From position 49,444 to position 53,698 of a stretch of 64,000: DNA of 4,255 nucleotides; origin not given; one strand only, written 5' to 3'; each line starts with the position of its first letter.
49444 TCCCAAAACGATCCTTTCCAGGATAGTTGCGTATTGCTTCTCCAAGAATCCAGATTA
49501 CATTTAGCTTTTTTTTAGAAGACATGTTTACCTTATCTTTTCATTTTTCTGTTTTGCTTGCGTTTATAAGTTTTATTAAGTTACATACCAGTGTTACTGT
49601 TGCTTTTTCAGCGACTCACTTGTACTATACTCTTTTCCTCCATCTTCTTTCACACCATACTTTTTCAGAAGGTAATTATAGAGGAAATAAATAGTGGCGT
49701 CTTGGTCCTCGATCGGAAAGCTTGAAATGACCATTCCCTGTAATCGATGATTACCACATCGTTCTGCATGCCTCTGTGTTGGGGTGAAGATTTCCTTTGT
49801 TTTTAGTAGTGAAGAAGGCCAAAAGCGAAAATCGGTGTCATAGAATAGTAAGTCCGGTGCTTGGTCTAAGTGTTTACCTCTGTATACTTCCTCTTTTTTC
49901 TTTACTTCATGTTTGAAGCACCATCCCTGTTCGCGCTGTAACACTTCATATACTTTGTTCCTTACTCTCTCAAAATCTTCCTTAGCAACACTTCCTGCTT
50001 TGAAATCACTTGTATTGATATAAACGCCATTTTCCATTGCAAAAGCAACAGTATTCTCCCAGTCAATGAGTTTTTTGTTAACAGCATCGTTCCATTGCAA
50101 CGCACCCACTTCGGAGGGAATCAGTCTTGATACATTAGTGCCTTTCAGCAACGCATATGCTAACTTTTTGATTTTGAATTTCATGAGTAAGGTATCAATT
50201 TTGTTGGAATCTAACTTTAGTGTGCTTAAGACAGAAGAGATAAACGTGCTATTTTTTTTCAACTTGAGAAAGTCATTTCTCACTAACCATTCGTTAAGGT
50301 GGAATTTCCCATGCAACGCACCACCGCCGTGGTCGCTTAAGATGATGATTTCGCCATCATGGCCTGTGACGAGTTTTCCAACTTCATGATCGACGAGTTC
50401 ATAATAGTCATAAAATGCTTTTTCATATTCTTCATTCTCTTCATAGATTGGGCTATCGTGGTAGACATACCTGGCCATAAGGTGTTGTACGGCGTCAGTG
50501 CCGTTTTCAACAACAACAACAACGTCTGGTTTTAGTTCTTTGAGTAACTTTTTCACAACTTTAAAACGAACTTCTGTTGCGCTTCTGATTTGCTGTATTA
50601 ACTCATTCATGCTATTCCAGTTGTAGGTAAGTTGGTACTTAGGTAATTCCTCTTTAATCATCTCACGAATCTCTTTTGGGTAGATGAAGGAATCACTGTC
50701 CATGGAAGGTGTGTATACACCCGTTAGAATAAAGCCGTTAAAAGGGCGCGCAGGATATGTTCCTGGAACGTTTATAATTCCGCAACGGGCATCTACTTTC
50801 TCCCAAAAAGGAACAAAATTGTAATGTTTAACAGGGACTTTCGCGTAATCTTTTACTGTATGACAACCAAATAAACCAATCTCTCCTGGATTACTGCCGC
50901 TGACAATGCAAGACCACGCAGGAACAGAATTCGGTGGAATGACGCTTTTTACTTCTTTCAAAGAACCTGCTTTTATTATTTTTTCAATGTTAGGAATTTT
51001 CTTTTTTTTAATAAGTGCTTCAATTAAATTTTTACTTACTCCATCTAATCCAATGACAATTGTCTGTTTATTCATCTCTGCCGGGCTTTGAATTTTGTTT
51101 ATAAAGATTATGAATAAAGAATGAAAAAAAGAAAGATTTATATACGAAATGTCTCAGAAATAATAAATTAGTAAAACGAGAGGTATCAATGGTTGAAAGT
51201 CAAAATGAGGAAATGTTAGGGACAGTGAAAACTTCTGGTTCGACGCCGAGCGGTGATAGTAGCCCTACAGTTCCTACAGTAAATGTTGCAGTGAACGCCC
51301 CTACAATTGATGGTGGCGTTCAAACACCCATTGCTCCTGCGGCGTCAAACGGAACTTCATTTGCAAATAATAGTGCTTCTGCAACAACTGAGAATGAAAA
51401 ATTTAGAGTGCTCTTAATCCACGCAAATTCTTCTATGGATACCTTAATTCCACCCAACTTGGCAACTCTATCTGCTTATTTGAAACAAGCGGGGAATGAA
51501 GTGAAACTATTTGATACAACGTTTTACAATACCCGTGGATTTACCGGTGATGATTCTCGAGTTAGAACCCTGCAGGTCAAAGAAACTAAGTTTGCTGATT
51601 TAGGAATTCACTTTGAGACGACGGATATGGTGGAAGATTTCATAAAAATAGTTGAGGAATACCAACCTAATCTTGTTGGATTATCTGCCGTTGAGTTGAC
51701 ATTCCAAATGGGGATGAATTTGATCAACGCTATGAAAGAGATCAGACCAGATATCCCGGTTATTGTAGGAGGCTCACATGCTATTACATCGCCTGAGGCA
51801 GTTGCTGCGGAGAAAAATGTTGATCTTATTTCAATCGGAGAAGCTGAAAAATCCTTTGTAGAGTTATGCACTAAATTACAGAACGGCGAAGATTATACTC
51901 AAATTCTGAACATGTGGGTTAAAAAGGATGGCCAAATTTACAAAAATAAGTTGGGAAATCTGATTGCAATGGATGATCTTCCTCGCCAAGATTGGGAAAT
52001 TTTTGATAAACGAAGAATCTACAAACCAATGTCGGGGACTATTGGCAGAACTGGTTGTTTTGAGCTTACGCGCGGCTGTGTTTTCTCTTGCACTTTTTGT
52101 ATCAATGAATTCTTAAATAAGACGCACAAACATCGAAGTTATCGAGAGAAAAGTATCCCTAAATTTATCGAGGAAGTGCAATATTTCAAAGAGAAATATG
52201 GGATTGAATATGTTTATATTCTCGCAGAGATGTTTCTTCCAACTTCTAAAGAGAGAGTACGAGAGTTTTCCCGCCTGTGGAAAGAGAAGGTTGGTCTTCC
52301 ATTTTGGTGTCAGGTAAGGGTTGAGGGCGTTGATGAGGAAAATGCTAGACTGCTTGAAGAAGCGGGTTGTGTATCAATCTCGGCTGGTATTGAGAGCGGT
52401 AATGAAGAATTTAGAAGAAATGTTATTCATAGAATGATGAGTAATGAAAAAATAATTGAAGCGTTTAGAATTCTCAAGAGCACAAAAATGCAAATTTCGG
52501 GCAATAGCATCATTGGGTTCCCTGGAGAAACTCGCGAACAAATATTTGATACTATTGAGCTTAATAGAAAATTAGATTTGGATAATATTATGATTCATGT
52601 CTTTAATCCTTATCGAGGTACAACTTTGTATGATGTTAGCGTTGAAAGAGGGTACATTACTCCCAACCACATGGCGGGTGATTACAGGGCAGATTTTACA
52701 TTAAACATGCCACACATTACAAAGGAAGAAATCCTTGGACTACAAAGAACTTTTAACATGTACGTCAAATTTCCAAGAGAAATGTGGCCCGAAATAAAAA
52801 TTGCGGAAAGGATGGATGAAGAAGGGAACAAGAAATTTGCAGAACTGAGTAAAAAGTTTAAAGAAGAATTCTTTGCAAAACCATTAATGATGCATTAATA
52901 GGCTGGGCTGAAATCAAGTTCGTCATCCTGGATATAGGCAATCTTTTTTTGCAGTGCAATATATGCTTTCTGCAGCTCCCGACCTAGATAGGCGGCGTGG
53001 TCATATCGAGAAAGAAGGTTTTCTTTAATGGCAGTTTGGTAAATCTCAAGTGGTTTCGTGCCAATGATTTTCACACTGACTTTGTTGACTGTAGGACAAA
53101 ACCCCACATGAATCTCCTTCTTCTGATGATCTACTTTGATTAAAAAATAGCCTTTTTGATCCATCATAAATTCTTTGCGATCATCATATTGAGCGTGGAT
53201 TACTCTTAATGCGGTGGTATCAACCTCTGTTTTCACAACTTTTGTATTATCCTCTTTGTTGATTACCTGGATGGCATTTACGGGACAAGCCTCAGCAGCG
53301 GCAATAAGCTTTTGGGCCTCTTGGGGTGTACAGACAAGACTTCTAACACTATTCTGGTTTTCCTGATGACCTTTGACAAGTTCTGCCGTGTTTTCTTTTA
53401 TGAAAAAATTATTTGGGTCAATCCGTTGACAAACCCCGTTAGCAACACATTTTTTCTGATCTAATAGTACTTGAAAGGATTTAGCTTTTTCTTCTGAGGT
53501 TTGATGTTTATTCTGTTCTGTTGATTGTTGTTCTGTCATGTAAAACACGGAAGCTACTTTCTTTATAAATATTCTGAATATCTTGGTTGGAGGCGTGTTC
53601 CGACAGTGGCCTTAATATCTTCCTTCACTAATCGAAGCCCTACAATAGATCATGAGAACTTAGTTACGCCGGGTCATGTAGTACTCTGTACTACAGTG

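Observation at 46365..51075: Two cytoplasmic alkaline-phosphatase-superfamily enzymes and a KpsS-like protein as candidate phosphonate / nonulosonate transferases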

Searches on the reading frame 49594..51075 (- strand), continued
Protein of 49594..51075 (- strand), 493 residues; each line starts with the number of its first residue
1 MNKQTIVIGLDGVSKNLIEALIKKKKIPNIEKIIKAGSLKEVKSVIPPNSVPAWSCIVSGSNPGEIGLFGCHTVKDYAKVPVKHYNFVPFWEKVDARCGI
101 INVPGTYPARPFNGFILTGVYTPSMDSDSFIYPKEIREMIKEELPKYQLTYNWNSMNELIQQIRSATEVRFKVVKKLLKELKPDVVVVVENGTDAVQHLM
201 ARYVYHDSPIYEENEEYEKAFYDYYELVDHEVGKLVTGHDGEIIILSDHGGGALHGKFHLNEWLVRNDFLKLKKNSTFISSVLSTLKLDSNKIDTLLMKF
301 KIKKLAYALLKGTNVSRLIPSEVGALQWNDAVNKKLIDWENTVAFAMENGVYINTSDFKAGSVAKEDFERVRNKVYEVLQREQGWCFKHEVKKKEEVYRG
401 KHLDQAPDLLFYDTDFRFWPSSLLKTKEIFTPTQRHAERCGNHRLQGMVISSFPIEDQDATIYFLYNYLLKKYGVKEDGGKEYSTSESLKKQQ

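Call 52: find_encoding_contigs(protein=P0071, flank=8000, max_places=2)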
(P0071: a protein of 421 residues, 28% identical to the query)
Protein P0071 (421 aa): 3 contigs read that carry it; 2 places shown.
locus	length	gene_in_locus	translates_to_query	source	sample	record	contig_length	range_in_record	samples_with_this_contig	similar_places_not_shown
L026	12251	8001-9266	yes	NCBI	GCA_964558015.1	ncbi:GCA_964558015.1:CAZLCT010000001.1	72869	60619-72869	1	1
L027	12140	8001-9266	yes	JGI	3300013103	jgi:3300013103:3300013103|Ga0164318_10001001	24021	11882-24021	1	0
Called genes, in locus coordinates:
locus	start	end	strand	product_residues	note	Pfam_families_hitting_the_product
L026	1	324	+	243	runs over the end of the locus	PF00483:NTP_transferase, PF12804:NTP_transf_3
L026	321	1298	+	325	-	PF01073:3Beta_HSD, PF01370:Epimerase, PF02719:Polysacc_synt_2, PF04321:RmlD_sub_bind, PF07993:NAD_binding_4, PF16363:GDP_Man_Dehyd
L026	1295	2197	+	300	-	PF01073:3Beta_HSD, PF01370:Epimerase, PF02719:Polysacc_synt_2, PF04321:RmlD_sub_bind, PF13460:NAD_binding_10 (weak), PF16363:GDP_Man_Dehyd, PF07993:NAD_binding_4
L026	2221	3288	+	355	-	PF00106:adh_short (weak), PF01073:3Beta_HSD, PF01370:Epimerase, PF02719:Polysacc_synt_2, PF04321:RmlD_sub_bind, PF05368:NmrA (weak), PF07993:NAD_binding_4, PF16363:GDP_Man_Dehyd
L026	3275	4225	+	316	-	PF01073:3Beta_HSD, PF01370:Epimerase, PF02719:Polysacc_synt_2 (faint), PF04321:RmlD_sub_bind (weak), PF07993:NAD_binding_4 (faint), PF16363:GDP_Man_Dehyd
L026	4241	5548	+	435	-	PF02706:Wzz, PF13807:GNVR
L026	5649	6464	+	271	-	PF01507:PAPS_reduct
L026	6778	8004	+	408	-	PF00009:GTP_EFTU, PF01926:MMR_HSR1 (faint), PF03143:GTP_EFTU_D3 (faint), PF03144:GTP_EFTU_D2, PF22594:GTP-eEF1A_C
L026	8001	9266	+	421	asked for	PF01663:Phosphodiest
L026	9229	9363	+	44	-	-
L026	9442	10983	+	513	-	PF01370:Epimerase, PF16363:GDP_Man_Dehyd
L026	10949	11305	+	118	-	PF00578:AhpC-TSA (weak), PF00085:Thioredoxin, PF08534:Redoxin, PF13098:Thioredoxin_2, PF13905:Thioredoxin_8 (weak)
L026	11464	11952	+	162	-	PF19502:DUF6036 (faint)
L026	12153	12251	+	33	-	?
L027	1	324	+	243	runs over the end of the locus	PF00483:NTP_transferase, PF12804:NTP_transf_3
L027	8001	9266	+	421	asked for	PF01663:Phosphodiest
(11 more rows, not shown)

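Call 67: predict_structure(alignment_id=A3)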
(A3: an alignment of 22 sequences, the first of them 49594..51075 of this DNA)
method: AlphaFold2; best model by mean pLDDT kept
length: 493 residues; sequences in the alignment: 22
mean_pLDDT: 85.3   pTM: 0.83
mean pLDDT of the five models: 85.3, 85.1, 84.2, 83.6, 83.3
residues with pLDDT >= 90: 307; 70-90: 103; 50-70: 48; < 50: 35
segments of 3 or more residues with pLDDT < 50: 276-278, 311-323, 479-491
pLDDT, mean of each block of 10 residues (from residue 1): 89 97 98 98 93 93 90 59 72 94 89 91 83 93 86 90 95 96 97 95 95 96 98 95 97 94 94 63 55 56 58 44 61 85 91 85 93 97 86 96 93 92 82 87 96 94 95 74 43 44
secondary structure, 60 per line:
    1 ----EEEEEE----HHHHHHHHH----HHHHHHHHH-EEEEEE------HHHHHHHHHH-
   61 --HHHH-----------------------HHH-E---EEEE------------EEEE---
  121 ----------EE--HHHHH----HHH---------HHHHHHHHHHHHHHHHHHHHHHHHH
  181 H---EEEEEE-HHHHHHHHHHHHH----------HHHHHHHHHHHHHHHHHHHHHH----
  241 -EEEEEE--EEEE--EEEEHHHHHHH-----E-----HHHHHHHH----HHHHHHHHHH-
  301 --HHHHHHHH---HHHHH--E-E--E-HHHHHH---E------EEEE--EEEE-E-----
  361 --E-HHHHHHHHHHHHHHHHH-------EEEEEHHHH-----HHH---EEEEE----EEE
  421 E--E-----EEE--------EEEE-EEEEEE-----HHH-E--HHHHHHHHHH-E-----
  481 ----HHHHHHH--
elements in order: E5-10 H15-23 H28-36 E38-43 H50-59 H63-66 E98-101 E114-117 H135-139 H156-181 E185-190 H192-204 H215-236 E242-247 E250-253 E256-259 H260-266 H278-285 H290-299 H303-310 H314-318 H328-333 E344-347 E350-353 H365-381 E389-393 H394-397 E409-413 E418-421 E430-432 E441-444 E446-451 H464-473 H485-491

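Call 71: fold_search(model_id=the predicted structure, library=pdb)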
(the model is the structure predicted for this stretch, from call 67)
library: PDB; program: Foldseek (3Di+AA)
matches with E <= 10: 503; with E <= 0.001: 209
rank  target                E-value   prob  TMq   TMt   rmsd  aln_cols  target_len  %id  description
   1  3szy                  2.5e-11  1.00  0.58  0.68   6.7       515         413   13  Crystal Structure of Phosphonoacetate hydrolase from Sinorhizobium meliloti 1021 in APO form (released 2011-08-03)
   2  3t02                  2.6e-11  1.00  0.57  0.67   6.7       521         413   13  Crystal Structure of Phosphonoacetate hydrolase from Sinorhizobium meliloti 1021 in complex with Phosphonoacetate (released 2011-08-03)
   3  1ei6_D                2.6e-11  1.00  0.55  0.67   6.6       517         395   12  CRYSTAL STRUCTURE OF PHOSPHONOACETATE HYDROLASE COMPLEXED WITH PHOSPHONOFORMATE (released 2003-11-25)
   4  1ei6_A                6.1e-11  1.00  0.54  0.64   6.7       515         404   11  CRYSTAL STRUCTURE OF PHOSPHONOACETATE HYDROLASE COMPLEXED WITH PHOSPHONOFORMATE (released 2003-11-25)
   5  1ei6_C                1.2e-10  1.00  0.53  0.63   7.8       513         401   11  CRYSTAL STRUCTURE OF PHOSPHONOACETATE HYDROLASE COMPLEXED WITH PHOSPHONOFORMATE (released 2003-11-25)
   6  1ei6_B                1.8e-10  1.00  0.54  0.65   7.4       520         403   12  CRYSTAL STRUCTURE OF PHOSPHONOACETATE HYDROLASE COMPLEXED WITH PHOSPHONOFORMATE (released 2003-11-25)
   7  6ael_A                2.9e-10  1.00  0.47  0.33   7.4       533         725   14  Crystal structure of ENPP1 in complex with 3'3'-cGAMP (released 2019-03-06)
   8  6wet_AaA              7.5e-10  1.00  0.49  0.31   7.6       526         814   14  Crystal structures of human E-NPP 1: apo (released 2020-09-09)
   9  6weu_BbB              1.1e-09  1.00  0.48  0.31   7.6       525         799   14  Crystal structures of human E-NPP 1: bound to adenosine-5'-thio-monophosphate (released 2020-09-09)
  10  4gtw_B                1.1e-09  1.00  0.48  0.35   7.2       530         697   14  Crystal structure of mouse Enpp1 in complex with AMP (released 2012-11-07)
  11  6xkd_A                1.1e-09  1.00  0.47  0.35   7.3       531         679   14  Structure of ligand-bound mouse cGAMP hydrolase ENPP1 (released 2021-06-02)
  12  4b56_B                1.1e-09  1.00  0.48  0.33   7.3       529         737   14  Structure of ectonucleotide pyrophosphatase-phosphodiesterase-1 (NPP1) (released 2012-09-19)
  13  6wev_AbA              1.4e-09  1.00  0.48  0.31   7.6       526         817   14  Crystal structures of human E-NPP 1: bound to N-{[1-(6,7-dimethoxy-5,8-dihydroquinazolin-4-yl)piperidin-4-yl]methyl} (released 2020-09-09)
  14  5egh_B                1.5e-09  1.00  0.48  0.58   8.0       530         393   11  Structure of ENPP6, a choline-specific glycerophosphodiester-phosphodiesterase in complex with phosphocholine (released 2016-03-09)
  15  6wev_BbB              1.6e-09  1.00  0.48  0.32   7.4       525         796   14  Crystal structures of human E-NPP 1: bound to N-{[1-(6,7-dimethoxy-5,8-dihydroquinazolin-4-yl)piperidin-4-yl]methyl} (released 2020-09-09)
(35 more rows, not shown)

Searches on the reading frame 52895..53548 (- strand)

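Call 3: search_protein_families(library=pfam, proteins=[window:52895-53548:-], max_evalue=0.01)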
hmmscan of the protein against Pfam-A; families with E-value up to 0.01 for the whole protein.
window:52895-53548:- (217 aa): 4 families
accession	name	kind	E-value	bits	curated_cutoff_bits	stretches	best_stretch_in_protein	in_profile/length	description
PF14251.12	PterinBD-DUF4346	-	4.3e-20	72.7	29.6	1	129-208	1-86/86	PterinBD-DUF4346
PF13370.11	Fer4_13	-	8.7e-08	33.2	24.5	1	30-95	2-58/58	4Fe-4S single cluster domain of Ferredoxin I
PF13459.11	Fer4_15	-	6e-06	27.3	22.4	1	27-95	1-66/66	4Fe-4S single cluster domain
PF24511.1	DUF7591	-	0.003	18.1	27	0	154-184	43-73/105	Domain of unknown function (DUF7591)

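Call 8: search_protein_families(library=ncbifam, proteins=[window:52895-53548:-], max_evalue=0.01)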
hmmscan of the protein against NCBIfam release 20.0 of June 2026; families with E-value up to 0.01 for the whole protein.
window:52895-53548:- (217 aa): 4 families
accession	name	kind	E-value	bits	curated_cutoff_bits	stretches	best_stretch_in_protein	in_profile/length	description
TIGR00284.1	TIGR00284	hypoth_equivalog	1.2e-19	70.2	256.65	1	107-211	398-497/497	dihydropteroate synthase-like protein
NF002128.0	PRK00964.1-6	equivalog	4.9e-19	68.7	568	1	90-209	252-369/390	tetrahydromethanopterin S-methyltransferase subunit A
TIGR01971.1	NuoI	subfamily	0.0028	17.2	113.05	0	25-104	35-109/121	NADH-quinone oxidoreductase, chain I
NF042909.1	FMH_DH_FwdF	exception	0.0047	16.1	375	0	16-97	162-246/336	tungsten-dependent formylmethanofuran dehydrogenase subunit FwdF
